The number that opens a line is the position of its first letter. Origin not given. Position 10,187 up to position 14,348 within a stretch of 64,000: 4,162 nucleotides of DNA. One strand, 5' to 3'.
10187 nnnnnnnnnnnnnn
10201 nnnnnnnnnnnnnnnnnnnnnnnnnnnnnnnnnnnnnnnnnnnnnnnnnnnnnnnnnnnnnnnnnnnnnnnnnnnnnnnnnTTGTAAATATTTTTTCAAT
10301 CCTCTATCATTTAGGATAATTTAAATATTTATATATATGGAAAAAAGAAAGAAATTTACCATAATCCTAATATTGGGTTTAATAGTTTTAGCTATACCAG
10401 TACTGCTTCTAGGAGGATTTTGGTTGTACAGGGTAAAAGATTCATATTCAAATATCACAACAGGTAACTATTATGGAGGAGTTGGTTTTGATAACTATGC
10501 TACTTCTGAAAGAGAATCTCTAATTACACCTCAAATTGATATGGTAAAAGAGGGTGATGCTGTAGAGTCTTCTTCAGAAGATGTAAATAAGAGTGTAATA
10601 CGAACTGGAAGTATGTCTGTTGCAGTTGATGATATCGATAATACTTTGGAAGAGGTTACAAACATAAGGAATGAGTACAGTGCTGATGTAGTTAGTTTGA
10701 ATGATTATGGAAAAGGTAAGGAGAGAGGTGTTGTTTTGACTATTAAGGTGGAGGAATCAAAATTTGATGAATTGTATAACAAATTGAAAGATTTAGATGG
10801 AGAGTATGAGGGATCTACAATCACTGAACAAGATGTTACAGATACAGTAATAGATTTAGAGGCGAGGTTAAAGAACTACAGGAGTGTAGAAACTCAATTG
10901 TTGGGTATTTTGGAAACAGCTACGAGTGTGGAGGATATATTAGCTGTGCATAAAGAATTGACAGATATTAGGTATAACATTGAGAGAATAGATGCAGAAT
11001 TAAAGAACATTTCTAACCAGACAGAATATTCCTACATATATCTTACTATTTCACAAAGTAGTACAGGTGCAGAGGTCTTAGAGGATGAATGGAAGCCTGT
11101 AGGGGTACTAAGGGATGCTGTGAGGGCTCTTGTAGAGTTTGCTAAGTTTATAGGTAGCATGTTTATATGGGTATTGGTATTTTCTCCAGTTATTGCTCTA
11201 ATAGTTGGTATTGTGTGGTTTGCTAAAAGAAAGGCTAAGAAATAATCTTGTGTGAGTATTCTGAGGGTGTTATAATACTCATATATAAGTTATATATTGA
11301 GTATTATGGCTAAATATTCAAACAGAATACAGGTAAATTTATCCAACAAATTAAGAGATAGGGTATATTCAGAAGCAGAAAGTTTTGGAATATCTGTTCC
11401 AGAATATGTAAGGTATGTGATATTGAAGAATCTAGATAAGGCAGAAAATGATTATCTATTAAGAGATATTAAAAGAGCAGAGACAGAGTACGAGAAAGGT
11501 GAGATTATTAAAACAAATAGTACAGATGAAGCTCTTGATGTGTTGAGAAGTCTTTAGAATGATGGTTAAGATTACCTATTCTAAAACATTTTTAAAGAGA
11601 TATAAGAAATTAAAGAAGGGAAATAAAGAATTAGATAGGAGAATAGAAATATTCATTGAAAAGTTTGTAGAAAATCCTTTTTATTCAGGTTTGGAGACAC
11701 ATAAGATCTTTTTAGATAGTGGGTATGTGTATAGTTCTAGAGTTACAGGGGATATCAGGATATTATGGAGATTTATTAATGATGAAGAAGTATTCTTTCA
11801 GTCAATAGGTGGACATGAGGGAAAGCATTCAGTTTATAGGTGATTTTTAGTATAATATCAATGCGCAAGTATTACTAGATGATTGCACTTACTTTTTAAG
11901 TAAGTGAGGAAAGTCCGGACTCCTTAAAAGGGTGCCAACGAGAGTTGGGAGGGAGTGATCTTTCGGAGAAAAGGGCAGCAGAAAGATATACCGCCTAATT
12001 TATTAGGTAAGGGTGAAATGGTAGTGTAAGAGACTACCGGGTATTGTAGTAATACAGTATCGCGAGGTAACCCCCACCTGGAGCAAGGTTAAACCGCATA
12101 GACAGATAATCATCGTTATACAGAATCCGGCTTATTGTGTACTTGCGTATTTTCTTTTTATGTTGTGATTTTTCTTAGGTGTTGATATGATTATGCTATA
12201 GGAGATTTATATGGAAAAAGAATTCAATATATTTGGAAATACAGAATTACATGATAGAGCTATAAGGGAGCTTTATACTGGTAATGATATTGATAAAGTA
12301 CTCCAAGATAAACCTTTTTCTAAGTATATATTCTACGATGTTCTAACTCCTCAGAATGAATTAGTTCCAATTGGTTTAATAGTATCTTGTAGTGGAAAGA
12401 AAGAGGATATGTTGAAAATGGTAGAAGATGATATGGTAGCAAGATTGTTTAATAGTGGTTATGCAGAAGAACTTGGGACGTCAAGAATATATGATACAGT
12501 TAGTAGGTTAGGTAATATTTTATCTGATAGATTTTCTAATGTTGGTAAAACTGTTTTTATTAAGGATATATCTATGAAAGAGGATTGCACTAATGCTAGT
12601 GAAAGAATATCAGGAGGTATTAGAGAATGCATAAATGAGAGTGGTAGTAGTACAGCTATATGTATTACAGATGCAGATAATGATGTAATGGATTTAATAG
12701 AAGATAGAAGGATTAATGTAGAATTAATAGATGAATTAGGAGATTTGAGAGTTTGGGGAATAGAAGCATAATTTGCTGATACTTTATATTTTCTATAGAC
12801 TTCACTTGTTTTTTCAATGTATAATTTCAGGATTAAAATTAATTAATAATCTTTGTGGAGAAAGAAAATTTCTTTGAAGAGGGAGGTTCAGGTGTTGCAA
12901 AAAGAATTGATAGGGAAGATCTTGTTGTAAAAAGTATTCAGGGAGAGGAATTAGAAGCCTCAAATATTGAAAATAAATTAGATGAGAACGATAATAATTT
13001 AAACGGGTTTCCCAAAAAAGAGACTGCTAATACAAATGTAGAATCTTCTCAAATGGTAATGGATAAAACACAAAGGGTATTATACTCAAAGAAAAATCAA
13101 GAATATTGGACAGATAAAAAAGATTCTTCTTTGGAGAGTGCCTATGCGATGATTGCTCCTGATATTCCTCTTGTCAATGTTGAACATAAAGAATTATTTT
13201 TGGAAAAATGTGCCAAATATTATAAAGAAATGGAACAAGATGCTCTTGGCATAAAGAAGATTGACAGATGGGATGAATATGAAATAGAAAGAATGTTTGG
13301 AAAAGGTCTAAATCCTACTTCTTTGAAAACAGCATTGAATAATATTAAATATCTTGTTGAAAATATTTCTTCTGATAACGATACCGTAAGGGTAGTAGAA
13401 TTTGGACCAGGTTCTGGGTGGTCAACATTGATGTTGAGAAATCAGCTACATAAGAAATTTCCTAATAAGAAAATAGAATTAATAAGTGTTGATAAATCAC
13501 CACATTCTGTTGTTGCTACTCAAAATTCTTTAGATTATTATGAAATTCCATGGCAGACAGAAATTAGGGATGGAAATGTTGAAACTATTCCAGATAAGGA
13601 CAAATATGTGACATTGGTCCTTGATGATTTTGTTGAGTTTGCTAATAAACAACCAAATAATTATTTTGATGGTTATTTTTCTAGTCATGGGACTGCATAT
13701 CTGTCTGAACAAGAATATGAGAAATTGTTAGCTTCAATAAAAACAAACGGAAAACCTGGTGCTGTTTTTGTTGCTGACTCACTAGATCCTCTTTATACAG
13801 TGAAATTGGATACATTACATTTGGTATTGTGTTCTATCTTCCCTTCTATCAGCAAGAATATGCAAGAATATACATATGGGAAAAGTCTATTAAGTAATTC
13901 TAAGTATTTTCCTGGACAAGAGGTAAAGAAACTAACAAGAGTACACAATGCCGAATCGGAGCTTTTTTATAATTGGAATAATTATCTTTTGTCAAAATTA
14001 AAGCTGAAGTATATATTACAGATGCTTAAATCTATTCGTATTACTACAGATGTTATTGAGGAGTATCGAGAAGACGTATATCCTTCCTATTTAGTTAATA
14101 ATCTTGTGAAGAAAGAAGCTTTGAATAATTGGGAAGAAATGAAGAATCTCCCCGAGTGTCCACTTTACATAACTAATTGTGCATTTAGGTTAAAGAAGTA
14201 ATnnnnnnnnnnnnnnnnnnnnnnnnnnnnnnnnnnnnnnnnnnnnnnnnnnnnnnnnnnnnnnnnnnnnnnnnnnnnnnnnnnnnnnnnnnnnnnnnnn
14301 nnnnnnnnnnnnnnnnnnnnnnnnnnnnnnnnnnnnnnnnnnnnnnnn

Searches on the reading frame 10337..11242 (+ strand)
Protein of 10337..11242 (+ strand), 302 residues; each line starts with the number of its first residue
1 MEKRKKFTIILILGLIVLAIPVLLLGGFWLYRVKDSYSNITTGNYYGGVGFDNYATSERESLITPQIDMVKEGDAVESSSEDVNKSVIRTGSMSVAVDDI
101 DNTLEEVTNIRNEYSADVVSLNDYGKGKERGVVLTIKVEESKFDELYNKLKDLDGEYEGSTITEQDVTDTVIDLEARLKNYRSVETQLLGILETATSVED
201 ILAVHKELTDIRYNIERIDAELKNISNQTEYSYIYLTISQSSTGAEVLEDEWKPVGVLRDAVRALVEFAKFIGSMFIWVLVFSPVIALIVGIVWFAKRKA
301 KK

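Call 22: search_protein_families(library=pfam, proteins=[window:10337-11242:+], max_evalue=0.01)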
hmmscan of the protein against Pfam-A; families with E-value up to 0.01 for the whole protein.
window:10337-11242:+ (302 aa): 1 family
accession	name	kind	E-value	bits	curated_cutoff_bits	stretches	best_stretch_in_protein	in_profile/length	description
PF14257.11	DUF4349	-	2.8e-45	154.7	27.7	1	86-294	2-212/213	Domain of unknown function (DUF4349)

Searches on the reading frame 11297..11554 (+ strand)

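Call 22: search_protein_families(library=pfam, proteins=[window:11297-11554:+], max_evalue=0.01)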
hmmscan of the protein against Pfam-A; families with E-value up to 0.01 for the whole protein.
window:11297-11554:+ (86 aa): 1 family
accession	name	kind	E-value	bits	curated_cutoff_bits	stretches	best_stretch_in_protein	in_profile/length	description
PF21983.2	NikA-like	-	0.007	16.9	27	0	6-60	2-60/72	Mobilization protein NikA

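Call 24: search_protein_families(library=ncbifam, proteins=[window:11297-11554:+], max_evalue=10)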
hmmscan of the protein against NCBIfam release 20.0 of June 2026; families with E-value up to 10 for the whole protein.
window:11297-11554:+ (86 aa): 4 families
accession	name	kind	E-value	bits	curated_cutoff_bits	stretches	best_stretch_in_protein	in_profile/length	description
NF048017.1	antitoxin_RelB_like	equivalog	0.0093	16.2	50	1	15-57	2-44/70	type II toxin-antitoxin system RelB family antitoxin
NF046040.1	RelB_antitoxin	equivalog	0.012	15.9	50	1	13-81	3-66/69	type II toxin-antitoxin system RelB family antitoxin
NF005336.0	PRK06856.1-2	equivalog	0.028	14.7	225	1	30-63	29-62/137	DNA polymerase III subunit psi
NF041418.1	MbpA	equivalog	0.065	13.1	90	1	11-47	5-41/93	mobilization protein MbpA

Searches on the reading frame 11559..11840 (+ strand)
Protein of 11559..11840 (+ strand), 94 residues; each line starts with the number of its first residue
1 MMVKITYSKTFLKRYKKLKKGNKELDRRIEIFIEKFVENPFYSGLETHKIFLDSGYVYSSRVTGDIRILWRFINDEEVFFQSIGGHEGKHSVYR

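Call 22: search_protein_families(library=pfam, proteins=[window:11559-11840:+], max_evalue=0.01)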
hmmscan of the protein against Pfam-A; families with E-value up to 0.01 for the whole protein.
window:11559-11840:+ (94 aa): 0 families

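Call 24: search_protein_families(library=ncbifam, proteins=[window:11559-11840:+], max_evalue=10)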
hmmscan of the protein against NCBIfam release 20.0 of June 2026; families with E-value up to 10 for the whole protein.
window:11559-11840:+ (94 aa): 3 families
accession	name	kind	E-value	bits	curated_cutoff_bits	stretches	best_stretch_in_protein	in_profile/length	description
TIGR02116.1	toxin_Txe_YoeB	equivalog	1.6e-05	25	51.8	1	7-82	1-75/80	Txe/YoeB family addiction module toxin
TIGR00053.1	TIGR00053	subfamily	0.0028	18.2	87.25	1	2-86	1-87/92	YafQ family addiction module toxin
TIGR02385.1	RelE_StbE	subfamily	0.0084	16.6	27.9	1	4-50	1-48/88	type II toxin-antitoxin system mRNA interferase toxin, RelE/StbE family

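Call 25: search_solved_structures(query=window:11559-11840:+, max_evalue=10, show_alignments=2)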
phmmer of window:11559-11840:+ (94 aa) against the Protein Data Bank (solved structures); distinct sequences matched with E-value up to 10: 1.
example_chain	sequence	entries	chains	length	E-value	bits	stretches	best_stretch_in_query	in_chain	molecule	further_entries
7bwf_A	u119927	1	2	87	0.32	14.6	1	3-78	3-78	Addiction module antitoxin RelB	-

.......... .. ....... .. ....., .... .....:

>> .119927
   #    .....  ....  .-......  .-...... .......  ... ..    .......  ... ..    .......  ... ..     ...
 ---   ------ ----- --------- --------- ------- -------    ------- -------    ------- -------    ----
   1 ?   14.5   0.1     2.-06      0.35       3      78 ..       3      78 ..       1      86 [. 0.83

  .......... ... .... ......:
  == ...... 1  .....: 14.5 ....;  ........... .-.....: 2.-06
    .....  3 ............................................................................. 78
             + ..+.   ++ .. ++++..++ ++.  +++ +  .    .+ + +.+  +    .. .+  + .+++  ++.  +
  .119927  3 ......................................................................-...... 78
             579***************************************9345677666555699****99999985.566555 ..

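Call 30: search_solved_structures(query=A2, max_evalue=1)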
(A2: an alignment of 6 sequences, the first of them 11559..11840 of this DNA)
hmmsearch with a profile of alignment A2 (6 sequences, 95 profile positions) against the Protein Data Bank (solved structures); distinct sequences matched with E-value up to 1: 1.
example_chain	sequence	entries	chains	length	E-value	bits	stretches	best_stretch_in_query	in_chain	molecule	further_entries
7bwf_A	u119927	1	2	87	0.66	13.7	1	3-83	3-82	Addiction module antitoxin RelB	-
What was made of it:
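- Tried and rejected: PDB sequence searches with the single protein and with a 6-sequence profile each gave only one weak hit, E = 0.3-0.7 (calls 25, 30).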

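Call 31: search_protein_families(library=pfam, alignment_id=A2, max_evalue=1)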
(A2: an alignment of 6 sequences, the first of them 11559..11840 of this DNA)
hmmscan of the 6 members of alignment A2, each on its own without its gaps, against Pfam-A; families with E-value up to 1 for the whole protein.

A. member 1, window:11559-11840:+ (94 aa): 2 families
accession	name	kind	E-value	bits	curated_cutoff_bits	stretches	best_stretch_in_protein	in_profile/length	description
PF15738.11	YafQ_toxin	-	0.013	16.2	30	1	4-87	2-84/88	Bacterial toxin of type II toxin-antitoxin system, YafQ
PF06769.20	YoeB_toxin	-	0.021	15.3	27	1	8-80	2-73/80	YoeB-like toxin of bacterial type II toxin-antitoxin system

B. families by the number of members that match (of 6 scanned): 3 families
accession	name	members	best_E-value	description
PF15705.11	TMEM132_N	2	0.14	TMEM132 N-terminal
PF15738.11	YafQ_toxin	1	0.013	Bacterial toxin of type II toxin-antitoxin system, YafQ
PF06769.20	YoeB_toxin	1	0.021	YoeB-like toxin of bacterial type II toxin-antitoxin system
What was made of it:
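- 11559..11843 (+): RelE-superfamily (YoeB/YafQ-like) toxin gene, 94 aa; context, not part of the RNA. Sub-threshold NCBIfam/Pfam hits to YoeB, YafQ and RelE (calls 24, 31).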

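Call 35: find_homologous_proteins(query=window:11559-11840:+, max_evalue=0.001)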
Query window:11559-11840:+ (94 aa): 3 proteins with E <= 0.001 among 5 candidates.
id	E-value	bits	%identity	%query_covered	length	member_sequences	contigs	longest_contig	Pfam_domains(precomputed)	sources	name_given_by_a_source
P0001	8.2e-56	204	100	100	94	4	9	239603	-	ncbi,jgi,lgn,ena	jgi:mRNA-degrading endonuclease YafQ of YafQ-DinJ toxin-antitoxin module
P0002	3.5e-12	64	40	99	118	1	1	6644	-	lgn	-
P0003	5.8e-12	63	43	93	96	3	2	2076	-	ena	-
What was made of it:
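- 11559..11843 (+): JGI names the identical protein YafQ (call 35).
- Tried and rejected: The database homolog search gave only 3 proteins (call 35).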

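Call 36: find_encoding_contigs(protein=P0001, flank=2500, max_places=5)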
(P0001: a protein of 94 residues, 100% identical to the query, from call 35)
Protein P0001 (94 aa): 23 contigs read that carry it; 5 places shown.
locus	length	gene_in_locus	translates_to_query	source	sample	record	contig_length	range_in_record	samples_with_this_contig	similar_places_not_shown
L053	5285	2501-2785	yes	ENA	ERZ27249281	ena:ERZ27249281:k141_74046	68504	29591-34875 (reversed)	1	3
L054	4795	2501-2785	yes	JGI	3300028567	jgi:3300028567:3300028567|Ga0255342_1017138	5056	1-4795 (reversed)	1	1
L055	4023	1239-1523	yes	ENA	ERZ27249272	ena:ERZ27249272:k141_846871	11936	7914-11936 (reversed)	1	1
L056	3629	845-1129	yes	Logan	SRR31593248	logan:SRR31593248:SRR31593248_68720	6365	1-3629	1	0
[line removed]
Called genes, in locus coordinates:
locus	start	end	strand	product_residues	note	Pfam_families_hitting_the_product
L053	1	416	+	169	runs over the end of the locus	PF01196:Ribosomal_L17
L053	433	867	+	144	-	PF00572:Ribosomal_L13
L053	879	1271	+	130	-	PF00380:Ribosomal_S9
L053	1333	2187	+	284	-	PF14257:DUF4349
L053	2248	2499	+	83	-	-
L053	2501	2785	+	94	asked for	-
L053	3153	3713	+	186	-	-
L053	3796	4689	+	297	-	-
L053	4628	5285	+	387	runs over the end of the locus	PF00278:Orn_DAP_Arg_deC, PF02784:Orn_Arg_deC_N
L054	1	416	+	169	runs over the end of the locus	PF01196:Ribosomal_L17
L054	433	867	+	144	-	PF00572:Ribosomal_L13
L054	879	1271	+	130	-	PF00380:Ribosomal_S9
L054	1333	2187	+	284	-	PF14257:DUF4349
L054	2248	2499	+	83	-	-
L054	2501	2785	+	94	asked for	-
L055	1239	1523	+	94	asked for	-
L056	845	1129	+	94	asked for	-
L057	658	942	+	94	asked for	-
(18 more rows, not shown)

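Call 45: predict_structure(alignment_id=A3)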
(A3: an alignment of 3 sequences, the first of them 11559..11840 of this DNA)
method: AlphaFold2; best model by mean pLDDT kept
length: 94 residues; sequences in the alignment: 3
mean_pLDDT: 84.5   pTM: 0.74
mean pLDDT of the five models: 84.5, 84.1, 83.9, 80.2, 75.6
residues with pLDDT >= 90: 36; 70-90: 48; 50-70: 10; < 50: 0
segments of 3 or more residues with pLDDT < 50: none
pLDDT, mean of each block of 10 residues (from residue 1): 88 87 87 90 84 84 87 91 74 58
secondary structure, 60 per line:
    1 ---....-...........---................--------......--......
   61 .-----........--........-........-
elements in order: E4-7 H9-19 H23-38 E47-52 E55-61 E67-74 E77-84 H86-93
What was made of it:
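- On RelE/ParE-superfamily toxin (YoeB/YafQ/RelE): AF2 model pLDDT 84.5, pTM 0.74 (call 45).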

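Call 49: fold_search(model_id=the predicted structure, library=pdb)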
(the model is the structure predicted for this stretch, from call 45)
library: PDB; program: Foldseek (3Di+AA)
matches with E <= 10: 371; with E <= 0.001: 25
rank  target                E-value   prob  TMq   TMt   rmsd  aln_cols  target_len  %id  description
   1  2a6r_C                2.7e-05  1.00  0.73  0.82   2.3        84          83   17  Crystal structure of YoeB under PEG condition (released 2005-08-23)
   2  3oei_C                5.0e-05  1.00  0.74  0.80   2.0        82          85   16  Crystal structure of Mycobacterium tuberculosis RelJK (Rv3357-Rv3358-RelBE3) (released 2011-03-16)
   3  6n90_B                5.0e-05  1.00  0.73  0.79   2.4        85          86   15  YoeB/ParE toxin from Agrobacterium tumefaciens (released 2019-11-06)
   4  8yxv_E                8.2e-05  1.00  0.74  0.82   2.0        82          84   17  Toxin-antitoxin complex from Streptococcus pneumoniae (released 2025-04-09)
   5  4mmj                  9.3e-05  1.00  0.72  0.74   2.7        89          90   16  crystal structure of YafQ from E.coli strain BL21(DE3) (released 2014-06-25)
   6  3oei_K                9.8e-05  1.00  0.72  0.79   2.1        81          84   16  Crystal structure of Mycobacterium tuberculosis RelJK (Rv3357-Rv3358-RelBE3) (released 2011-03-16)
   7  4lsy_A                9.8e-05  1.00  0.68  0.72   3.1        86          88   17  Crystal structure of copper-bound L66S mutant toxin from Helicobacter pylori (released 2014-02-05)
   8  1wmi_A                1.3e-04  1.00  0.71  0.75   2.9        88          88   18  Crystal structure of archaeal RelE-RelB complex from Pyrococcus horikoshii OT3 (released 2005-03-15)
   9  7bwf_A                1.4e-04  1.00  0.68  0.73   3.3        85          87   20  YoeB-YefM complex from Staphylococcus aureus (released 2020-05-20)
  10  9lew_B                1.5e-04  1.00  0.75  0.78   2.6        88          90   18  The crystal structure of DinJ-YafQ complex from Vibrio cholerae (released 2025-07-30)
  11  4mmg_A                1.7e-04  1.00  0.75  0.77   2.9        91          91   16  crystal structure of YafQ mutant H87Q from E.coli (released 2014-06-25)
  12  6l8e_E                2.1e-04  1.00  0.68  0.73   3.2        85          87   19  Crystal structure of heterohexameric YoeB-YefM complex bound to 26bp-DNA (released 2020-09-02)
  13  4mmg_B                2.2e-04  1.00  0.75  0.78   2.4        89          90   17  crystal structure of YafQ mutant H87Q from E.coli (released 2014-06-25)
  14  6n90_A                2.2e-04  1.00  0.71  0.75   2.8        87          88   16  YoeB/ParE toxin from Agrobacterium tumefaciens (released 2019-11-06)
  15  4q2u_L                2.2e-04  1.00  0.73  0.75   2.6        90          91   16  Crystal structure of the E. coli DinJ-YafQ toxin-antitoxin complex (released 2014-06-11)
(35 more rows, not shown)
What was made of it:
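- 11559..11843 (+): AF2 model pLDDT 84.5; the top 30 Foldseek PDB hits are YoeB/RelE/YafQ with TM 0.7-0.8 (calls 45, 49).
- On RelE/ParE-superfamily toxin (YoeB/YafQ/RelE): The top 30 Foldseek PDB hits are all YoeB, RelE/RelK or YafQ, with E from 2.7e-5 to 2.2e-3 and TM 0.64-0.82 (call 49).
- Tried and rejected: A 3-sequence alignment was still enough for a confident fold (calls 45, 49).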

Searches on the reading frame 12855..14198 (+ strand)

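Call 22: search_protein_families(library=pfam, proteins=[window:12855-14198:+], max_evalue=0.01)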
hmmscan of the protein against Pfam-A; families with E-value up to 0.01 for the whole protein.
window:12855-14198:+ (448 aa): 3 families
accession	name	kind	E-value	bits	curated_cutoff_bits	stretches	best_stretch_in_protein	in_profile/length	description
PF13649.12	Methyltransf_25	-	0.00028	21.9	27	0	180-257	1-70/97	Methyltransferase domain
PF02636.23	Methyltransf_28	-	0.0038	17.2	23.3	0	169-235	8-79/249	Putative S-adenosyl-L-methionine-dependent methyltransferase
PF13679.12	Methyltransf_32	-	0.01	16.3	27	0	160-245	9-92/143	Methyltransferase domain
